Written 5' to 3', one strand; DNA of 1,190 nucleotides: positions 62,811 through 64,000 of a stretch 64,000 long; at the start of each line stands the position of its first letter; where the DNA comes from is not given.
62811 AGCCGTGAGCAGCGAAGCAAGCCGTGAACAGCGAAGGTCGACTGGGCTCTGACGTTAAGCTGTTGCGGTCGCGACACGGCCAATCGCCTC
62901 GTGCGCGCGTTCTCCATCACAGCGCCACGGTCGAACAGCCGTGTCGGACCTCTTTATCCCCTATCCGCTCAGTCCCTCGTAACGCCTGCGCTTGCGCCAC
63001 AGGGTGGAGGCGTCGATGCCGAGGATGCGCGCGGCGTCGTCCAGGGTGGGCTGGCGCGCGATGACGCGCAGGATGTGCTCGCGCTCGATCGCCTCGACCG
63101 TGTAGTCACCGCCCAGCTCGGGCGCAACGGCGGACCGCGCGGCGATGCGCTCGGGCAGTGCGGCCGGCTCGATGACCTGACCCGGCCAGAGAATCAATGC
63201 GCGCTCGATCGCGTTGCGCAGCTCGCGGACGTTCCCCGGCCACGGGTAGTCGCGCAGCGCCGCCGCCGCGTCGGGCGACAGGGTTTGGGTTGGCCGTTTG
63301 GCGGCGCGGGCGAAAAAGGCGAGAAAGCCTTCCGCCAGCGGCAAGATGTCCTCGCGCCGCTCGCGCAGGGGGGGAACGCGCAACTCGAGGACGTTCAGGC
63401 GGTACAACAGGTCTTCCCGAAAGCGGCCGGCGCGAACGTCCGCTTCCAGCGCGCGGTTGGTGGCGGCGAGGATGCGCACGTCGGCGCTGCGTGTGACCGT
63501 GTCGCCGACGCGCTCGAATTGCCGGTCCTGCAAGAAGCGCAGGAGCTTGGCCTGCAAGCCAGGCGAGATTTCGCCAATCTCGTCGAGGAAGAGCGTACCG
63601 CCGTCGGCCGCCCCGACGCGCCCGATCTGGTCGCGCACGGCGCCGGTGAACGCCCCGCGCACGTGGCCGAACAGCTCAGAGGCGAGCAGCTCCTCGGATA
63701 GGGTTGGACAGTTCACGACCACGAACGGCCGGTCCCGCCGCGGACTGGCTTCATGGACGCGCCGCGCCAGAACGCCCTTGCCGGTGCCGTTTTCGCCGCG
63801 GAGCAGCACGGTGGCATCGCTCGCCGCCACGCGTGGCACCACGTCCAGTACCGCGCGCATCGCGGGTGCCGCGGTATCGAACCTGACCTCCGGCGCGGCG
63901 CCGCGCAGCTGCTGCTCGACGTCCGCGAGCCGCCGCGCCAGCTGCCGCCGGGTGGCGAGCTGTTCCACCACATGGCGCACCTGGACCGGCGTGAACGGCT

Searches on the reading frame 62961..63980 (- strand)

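Call 55: search_protein_families(library=pfam, proteins=[window:62961-63980:-], max_evalue=0.00001)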
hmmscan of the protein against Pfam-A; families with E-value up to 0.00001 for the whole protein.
window:62961-63980:- (339 aa): 7 families
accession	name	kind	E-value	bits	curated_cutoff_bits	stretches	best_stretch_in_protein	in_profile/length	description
PF00158.32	Sigma54_activat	-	2e-64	216.7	20.2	1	38-200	5-167/168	Sigma-54 interaction domain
PF25601.1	AAA_lid_14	-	1.2e-25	89.6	27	1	206-285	1-80/87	AAA+ ATPase lid domain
PF14532.12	Sigma54_activ_2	-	2.4e-15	57.4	25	1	39-205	5-138/138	Sigma-54 interaction domain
PF07728.20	AAA_5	-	2.8e-09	37.5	22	1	58-177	2-124/139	AAA domain (dynein-related subfamily)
PF00004.35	AAA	-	1.6e-08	35.5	21.2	1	58-190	1-126/131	ATPase family associated with various cellular activities (AAA)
PF02954.25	HTH_8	-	2.1e-08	34.2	22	1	294-334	1-42/42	Bacterial regulatory protein, Fis family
PF01078.27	Mg_chelatase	-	4.1e-06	26.8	20.3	0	114-177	94-159/207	Magnesium chelatase, subunit ChlI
